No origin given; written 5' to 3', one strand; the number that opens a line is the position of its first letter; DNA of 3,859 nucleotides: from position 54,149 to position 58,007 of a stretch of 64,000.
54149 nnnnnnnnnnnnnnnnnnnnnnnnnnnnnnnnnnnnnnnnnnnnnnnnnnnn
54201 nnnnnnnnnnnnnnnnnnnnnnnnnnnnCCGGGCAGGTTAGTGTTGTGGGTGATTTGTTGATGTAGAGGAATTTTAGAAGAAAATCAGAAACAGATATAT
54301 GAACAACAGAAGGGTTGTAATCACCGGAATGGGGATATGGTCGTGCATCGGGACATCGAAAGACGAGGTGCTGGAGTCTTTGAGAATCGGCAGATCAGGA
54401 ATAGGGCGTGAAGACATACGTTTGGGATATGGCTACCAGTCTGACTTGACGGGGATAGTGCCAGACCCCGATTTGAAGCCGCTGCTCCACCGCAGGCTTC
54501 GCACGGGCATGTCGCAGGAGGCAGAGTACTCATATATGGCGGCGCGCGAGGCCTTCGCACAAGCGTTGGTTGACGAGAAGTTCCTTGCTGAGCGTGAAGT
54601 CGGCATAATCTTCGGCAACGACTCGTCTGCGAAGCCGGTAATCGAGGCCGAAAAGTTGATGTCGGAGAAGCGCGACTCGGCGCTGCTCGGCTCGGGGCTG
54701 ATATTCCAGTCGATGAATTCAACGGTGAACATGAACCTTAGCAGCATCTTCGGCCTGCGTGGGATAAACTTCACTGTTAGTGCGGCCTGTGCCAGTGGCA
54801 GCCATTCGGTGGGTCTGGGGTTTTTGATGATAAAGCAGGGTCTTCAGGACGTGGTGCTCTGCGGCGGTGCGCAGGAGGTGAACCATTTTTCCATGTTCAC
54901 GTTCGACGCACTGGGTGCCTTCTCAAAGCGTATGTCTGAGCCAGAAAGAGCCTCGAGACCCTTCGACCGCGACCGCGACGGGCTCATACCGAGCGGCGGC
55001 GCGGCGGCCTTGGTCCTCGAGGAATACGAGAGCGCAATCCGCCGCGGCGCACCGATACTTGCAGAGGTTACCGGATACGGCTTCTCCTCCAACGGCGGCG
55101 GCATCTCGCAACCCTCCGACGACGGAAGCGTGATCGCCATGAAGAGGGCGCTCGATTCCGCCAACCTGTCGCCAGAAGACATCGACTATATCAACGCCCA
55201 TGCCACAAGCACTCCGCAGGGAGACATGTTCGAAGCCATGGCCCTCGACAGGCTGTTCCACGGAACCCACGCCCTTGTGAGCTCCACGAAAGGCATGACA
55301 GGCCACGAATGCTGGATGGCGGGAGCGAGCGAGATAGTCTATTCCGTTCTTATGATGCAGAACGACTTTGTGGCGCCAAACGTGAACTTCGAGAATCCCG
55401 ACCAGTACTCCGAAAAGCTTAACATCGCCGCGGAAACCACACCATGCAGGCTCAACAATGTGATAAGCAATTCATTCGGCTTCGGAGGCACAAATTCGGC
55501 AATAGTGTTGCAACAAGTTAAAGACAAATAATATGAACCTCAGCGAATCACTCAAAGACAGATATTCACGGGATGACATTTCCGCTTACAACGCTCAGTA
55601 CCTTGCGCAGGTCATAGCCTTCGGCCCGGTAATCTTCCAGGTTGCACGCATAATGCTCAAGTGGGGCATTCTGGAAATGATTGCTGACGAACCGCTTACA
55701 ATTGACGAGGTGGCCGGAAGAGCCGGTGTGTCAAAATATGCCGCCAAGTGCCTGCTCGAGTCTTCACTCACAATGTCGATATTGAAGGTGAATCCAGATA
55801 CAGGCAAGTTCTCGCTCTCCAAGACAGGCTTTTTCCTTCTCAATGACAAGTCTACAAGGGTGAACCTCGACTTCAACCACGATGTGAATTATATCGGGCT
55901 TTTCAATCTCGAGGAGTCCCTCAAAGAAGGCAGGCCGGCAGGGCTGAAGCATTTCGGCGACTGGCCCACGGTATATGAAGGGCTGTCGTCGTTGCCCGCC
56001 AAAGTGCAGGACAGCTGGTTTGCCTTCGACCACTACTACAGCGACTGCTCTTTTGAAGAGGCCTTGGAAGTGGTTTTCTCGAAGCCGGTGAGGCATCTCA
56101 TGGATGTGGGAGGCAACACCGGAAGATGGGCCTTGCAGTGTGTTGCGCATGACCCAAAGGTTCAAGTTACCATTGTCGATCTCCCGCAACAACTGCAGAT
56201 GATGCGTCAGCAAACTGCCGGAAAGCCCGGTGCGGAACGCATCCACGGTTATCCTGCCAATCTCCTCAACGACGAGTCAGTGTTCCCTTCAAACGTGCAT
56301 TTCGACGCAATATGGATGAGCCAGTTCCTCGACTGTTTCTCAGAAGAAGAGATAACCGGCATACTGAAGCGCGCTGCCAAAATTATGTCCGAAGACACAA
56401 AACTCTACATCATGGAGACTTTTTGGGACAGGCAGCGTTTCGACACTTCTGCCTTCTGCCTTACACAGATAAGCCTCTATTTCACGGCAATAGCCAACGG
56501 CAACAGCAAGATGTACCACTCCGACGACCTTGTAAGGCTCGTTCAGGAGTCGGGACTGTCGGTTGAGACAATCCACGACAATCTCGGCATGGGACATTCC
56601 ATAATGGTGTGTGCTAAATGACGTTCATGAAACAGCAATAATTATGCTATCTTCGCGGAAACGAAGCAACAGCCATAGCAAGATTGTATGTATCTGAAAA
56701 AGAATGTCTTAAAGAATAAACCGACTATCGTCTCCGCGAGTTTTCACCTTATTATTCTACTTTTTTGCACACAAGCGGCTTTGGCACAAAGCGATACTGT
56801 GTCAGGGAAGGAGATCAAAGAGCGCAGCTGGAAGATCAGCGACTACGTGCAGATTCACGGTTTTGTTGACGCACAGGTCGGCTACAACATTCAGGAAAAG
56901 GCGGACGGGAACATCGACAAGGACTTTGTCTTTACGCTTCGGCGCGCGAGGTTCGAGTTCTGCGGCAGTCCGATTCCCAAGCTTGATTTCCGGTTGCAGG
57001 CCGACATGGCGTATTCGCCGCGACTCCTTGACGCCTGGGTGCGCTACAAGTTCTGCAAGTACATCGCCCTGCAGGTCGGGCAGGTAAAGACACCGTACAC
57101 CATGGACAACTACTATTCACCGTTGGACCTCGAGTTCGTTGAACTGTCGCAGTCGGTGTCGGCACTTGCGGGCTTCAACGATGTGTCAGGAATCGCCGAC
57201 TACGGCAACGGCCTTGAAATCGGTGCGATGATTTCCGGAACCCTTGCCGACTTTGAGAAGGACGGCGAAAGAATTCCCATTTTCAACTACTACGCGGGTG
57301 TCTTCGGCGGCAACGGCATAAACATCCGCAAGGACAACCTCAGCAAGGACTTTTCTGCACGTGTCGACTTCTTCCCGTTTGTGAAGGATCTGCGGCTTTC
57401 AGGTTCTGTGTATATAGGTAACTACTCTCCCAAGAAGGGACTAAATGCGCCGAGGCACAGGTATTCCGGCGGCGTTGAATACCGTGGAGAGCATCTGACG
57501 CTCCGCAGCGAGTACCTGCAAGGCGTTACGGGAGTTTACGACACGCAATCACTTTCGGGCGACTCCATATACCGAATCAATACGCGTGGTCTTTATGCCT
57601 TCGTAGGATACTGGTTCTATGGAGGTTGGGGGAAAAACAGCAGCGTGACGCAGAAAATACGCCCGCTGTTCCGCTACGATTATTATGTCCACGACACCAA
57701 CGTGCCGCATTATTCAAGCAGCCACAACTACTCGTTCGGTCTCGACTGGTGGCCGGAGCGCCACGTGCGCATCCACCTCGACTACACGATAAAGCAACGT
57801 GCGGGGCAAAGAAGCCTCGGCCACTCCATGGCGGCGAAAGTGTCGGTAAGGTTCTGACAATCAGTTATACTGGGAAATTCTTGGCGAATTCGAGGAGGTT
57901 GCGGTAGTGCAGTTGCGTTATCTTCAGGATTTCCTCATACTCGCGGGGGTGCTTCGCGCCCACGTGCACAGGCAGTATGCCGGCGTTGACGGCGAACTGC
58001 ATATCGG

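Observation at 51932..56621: Compact ammonia-lyase / ketoreductase / ketosynthase / O-methyltransferase operon (minimal aryl-polyketide-like cassette)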

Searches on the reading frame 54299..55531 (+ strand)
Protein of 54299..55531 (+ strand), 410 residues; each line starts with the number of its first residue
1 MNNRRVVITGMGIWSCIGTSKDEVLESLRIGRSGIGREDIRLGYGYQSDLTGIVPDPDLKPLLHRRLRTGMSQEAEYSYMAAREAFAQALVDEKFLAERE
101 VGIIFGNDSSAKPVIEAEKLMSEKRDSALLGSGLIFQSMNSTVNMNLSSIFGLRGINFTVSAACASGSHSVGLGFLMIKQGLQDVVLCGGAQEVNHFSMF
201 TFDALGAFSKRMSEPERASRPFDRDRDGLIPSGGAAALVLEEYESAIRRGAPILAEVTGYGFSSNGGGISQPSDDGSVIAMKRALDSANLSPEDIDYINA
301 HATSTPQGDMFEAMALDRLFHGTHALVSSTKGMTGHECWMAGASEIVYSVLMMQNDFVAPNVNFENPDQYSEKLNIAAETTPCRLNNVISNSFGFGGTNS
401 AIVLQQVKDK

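Call 3: search_protein_families(library=pfam, proteins=[window:54299-55531:+])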
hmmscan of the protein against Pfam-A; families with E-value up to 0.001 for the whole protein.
window:54299-55531:+ (410 aa): 4 families
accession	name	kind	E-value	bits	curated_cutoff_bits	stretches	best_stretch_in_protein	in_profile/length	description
PF00109.32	ketoacyl-synt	-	4.9e-33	115.2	20.8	1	4-246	2-252/252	Beta-ketoacyl synthase, N-terminal domain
PF02801.28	Ketoacyl-synt_C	-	3.1e-29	101.8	20.8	1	254-365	1-119/119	Beta-ketoacyl synthase, C-terminal domain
PF16197.11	KAsynt_C_assoc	-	3.3e-05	24.7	33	1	372-409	11-48/111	Ketoacyl-synthetase C-terminal extension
PF00108.29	Thiolase_N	-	0.00017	21.5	26.4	0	156-198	77-119/260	Thiolase, N-terminal domain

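Call 4: search_protein_families(library=ncbifam, proteins=[window:54299-55531:+])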
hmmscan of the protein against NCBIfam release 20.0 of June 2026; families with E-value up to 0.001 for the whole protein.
window:54299-55531:+ (410 aa): 31 families (the best 25 are shown)
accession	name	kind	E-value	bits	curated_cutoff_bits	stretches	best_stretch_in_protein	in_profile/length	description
NF005935.0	PRK07967.1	equivalog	1e-106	357.3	630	1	4-408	2-405/406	beta-ketoacyl-ACP synthase I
TIGR03150.1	fabF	equivalog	1.3e-97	327.1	493.75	1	4-404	1-406/407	beta-ketoacyl-ACP synthase II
NF005589.0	PRK07314.1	subfamily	5.7e-95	318.5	387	1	1-407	1-412/413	beta-ketoacyl-ACP synthase II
NF006587.0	PRK09116.1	equivalog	6.4e-86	288.7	470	1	4-407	2-407/408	beta-ketoacyl-ACP synthase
NF004970.0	PRK06333.1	subfamily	4.2e-84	282.8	525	1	1-407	1-422/424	beta-ketoacyl-ACP synthase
NF006274.0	PRK08439.1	equivalog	2.6e-75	253.7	621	1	4-406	2-405/406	beta-ketoacyl-ACP synthase II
NF005490.0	PRK07103.1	equivalog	2.9e-73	247.3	445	1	2-407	2-413/414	polyketide beta-ketoacyl:acyl carrier protein synthase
NF006434.0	PRK08722.1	equivalog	3.7e-69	233.6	759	1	1-406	1-413/414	beta-ketoacyl-ACP synthase II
NF005076.0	PRK06501.1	equivalog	3.1e-68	230.6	629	1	6-406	13-422/425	beta-ketoacyl-ACP synthase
NF006618.0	PRK09185.1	subfamily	2.1e-63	214.7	407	1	4-406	3-392/394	beta-ketoacyl-ACP synthase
NF004618.0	PRK05952.1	equivalog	7.3e-57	193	455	1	86-406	65-382/384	beta-ketoacyl-ACP synthase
NF005916.1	PRK07910.1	equivalog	5.5e-52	177.1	560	1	6-404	14-415/418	KasA/KasB family beta-ketoacyl-ACP synthase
NF058662.1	cispenta_AmcF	equivalog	1.4e-50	172.4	325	1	6-405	2-368/369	cispentacin biosynthesis acyltransferase subunit AmcF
NF040607.1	mycolic_Pks13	equivalog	1.3e-34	119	2100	1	84-408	198-527/1680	polyketide synthase Pks13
NF045894.1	PKS_plus_SDR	equivalog_domain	3.1e-31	107.9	1740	1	82-407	98-427/1515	type I polyketide synthase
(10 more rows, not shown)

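Call 43: search_solved_structures(query=window:54299-55531:+, max_evalue=1e-40)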
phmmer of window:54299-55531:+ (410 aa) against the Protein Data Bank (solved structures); distinct sequences matched with E-value up to 1e-40: 67 (the best 60 are shown).
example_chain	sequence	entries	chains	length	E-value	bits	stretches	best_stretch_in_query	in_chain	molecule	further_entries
4xox_A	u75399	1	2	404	4e-85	289.4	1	4-406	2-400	3-oxoacyl-ACP synthase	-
1dd8_A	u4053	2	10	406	2.6e-84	286.7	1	4-409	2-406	BETA-KETOACYL [ACYL CARRIER PROTEIN] SYNTHASE I | KETOACYL SYNTHASE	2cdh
9mlw_A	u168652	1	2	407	7.5e-84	285.2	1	4-409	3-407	3-oxoacyl-[acyl-carrier-protein] synthase 1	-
5kof_B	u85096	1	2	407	8.8e-84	284.9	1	4-409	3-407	3-oxoacyl-[acyl-carrier-protein] synthase 1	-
1fj4_A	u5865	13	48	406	9.4e-84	284.8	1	4-409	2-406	BETA-KETOACYL-[ACYL CARRIER PROTEIN] SYNTHASE I | BETA-KETOACYL ACYL CARRIER PROTEIN SYNTHASE I | 3-oxoacyl-[acyl-carrier-protein] synthase I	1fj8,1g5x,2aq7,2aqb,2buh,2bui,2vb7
3oyt_A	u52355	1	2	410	9.7e-84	284.8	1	4-406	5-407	3-oxoacyl-[acyl-carrier-protein] synthase I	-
2byw_A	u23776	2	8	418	2e-83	283.8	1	4-409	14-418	3-OXOACYL-[ACYL-CARRIER-PROTEIN] SYNTHASE I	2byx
1h4f_A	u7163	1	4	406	2.5e-83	283.4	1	4-409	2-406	3-OXOACYL-[ACYL-CARRIER-PROTEIN] SYNTHASE I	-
7sz9_A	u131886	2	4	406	3.1e-83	283.1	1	4-408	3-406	3-oxoacyl-[acyl-carrier-protein] synthase 1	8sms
7sqi_A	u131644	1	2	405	4.6e-83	282.6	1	4-408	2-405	Beta-ketoacyl-ACP synthase I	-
1ek4_A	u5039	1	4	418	8.2e-83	281.7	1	4-409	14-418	BETA-KETOACYL [ACYL CARRIER PROTEIN] SYNTHASE I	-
1f91_A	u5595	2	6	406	8.4e-83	281.7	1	4-409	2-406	BETA-KETOACYL-[ACYL-CARRIER-PROTEIN] SYNTHASE I | FATTY ACID SYNTHASE, KS DOMAIN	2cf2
3u0f_A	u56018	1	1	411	9.8e-83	281.5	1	3-406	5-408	Beta-ketoacyl synthase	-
3lrf_A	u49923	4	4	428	1.1e-82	281.3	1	3-406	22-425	Beta-ketoacyl synthase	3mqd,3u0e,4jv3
2byz_A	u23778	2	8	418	1.3e-82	281.1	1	4-409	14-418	3-OXOACYL-[ACYL-CARRIER-PROTEIN] SYNTHASE I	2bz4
4ewg_A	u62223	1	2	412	7e-64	219.4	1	4-407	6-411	Beta-ketoacyl synthase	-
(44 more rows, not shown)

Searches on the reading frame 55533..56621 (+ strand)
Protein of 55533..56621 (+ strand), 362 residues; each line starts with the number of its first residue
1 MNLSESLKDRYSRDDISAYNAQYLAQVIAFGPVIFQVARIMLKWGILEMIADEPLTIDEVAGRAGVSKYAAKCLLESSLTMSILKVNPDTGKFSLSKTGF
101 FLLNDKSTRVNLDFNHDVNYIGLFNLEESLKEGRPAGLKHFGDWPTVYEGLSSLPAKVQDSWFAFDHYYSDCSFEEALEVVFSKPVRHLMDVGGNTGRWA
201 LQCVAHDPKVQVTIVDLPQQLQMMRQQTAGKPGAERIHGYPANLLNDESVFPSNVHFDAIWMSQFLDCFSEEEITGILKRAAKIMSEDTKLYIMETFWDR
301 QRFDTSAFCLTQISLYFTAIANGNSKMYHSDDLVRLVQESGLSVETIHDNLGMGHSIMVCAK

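Call 3: search_protein_families(library=pfam, proteins=[window:55533-56621:+])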
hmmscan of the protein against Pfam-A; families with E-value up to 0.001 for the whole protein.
window:55533-56621:+ (362 aa): 6 families
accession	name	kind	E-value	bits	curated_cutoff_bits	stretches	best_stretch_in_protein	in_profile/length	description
PF21212.3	Dimerisation2-like_dom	-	6.9e-23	81.2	27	1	22-88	1-69/72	Dimerisation2-like domain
PF00891.24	Methyltransf_2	-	5.2e-11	42.7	22.3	1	175-327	52-196/210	O-methyltransferase domain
PF13489.12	Methyltransf_23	-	5.2e-08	33.2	27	1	183-345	20-162/164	Methyltransferase domain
PF08242.18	Methyltransf_12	-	1e-06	29.8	30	1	190-289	1-96/98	Methyltransferase domain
PF13649.12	Methyltransf_25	-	2.9e-05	25.1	27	1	190-285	2-93/97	Methyltransferase domain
PF08100.18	Dimerisation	-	0.00044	20.5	25.6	0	28-99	12-87/93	O-methyltransferase dimerisation domain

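Call 4: search_protein_families(library=ncbifam, proteins=[window:55533-56621:+])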
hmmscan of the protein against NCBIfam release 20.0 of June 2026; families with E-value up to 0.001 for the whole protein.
window:55533-56621:+ (362 aa): 3 families
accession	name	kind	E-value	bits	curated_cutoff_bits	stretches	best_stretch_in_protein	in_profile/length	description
NF053543.1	FlxJ_fam_MTase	equivalog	5.8e-177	587.9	560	1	10-362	2-352/352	FlxJ family methyltransferase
TIGR02716.1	C20_methyl_CrtF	equivalog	1.1e-10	41.1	276.1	1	35-319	4-281/306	bacteriochlorophyllide d C-20 methyltransferase BchU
NF043040.1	corrin_prot_MT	hypoth_equivalog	1.3e-09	37.8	180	1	183-359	39-213/216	corrinoid protein-associated methyltransferase CpaM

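Call 46: search_solved_structures(query=window:55533-56621:+, max_evalue=0.00001)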
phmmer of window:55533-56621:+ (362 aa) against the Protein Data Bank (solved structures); distinct sequences matched with E-value up to 0.00001: 6.
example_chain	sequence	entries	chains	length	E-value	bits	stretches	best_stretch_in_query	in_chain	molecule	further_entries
3dp7_A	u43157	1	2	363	7.6e-149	499.2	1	10-360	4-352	SAM-dependent methyltransferase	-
4qvg_A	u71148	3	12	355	2.7e-14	56.7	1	28-342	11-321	SibL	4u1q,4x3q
1x19_A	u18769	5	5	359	1.6e-07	34.4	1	26-299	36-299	CrtF-related protein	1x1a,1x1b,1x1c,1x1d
8har_A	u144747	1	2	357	1.7e-07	34.3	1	30-321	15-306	Fur6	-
1qzz_A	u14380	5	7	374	2.9e-07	33.5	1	97-344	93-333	aclacinomycin-10-hydroxylase | Protein RdmB | Aclacinomycin 10-hydroxylase RdmB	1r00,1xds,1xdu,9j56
4a6d_A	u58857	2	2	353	8.1e-06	28.8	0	26-227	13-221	HYDROXYINDOLE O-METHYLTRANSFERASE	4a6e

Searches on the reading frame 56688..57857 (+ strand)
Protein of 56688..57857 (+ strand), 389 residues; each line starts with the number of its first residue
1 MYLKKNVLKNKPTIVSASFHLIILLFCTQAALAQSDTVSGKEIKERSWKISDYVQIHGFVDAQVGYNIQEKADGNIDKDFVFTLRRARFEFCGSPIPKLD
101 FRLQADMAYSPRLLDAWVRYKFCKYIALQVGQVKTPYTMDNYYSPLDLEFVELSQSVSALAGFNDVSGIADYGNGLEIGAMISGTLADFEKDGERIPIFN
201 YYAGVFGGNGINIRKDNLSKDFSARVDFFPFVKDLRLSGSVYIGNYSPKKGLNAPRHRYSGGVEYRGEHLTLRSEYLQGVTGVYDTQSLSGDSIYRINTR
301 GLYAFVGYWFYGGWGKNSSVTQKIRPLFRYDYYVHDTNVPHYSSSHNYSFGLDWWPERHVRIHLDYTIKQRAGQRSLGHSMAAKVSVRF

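Call 3: search_protein_families(library=pfam, proteins=[window:56688-57857:+])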
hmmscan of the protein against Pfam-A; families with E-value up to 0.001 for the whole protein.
window:56688-57857:+ (389 aa): 1 family
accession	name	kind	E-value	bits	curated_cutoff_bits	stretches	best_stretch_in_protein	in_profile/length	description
PF07396.17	Porin_O_P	-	1.4e-14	54.5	20.9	1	63-183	8-131/370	Phosphate-selective porin O and P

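Call 4: search_protein_families(library=ncbifam, proteins=[window:56688-57857:+])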
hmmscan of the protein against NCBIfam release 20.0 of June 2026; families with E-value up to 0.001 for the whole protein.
window:56688-57857:+ (389 aa): 0 families
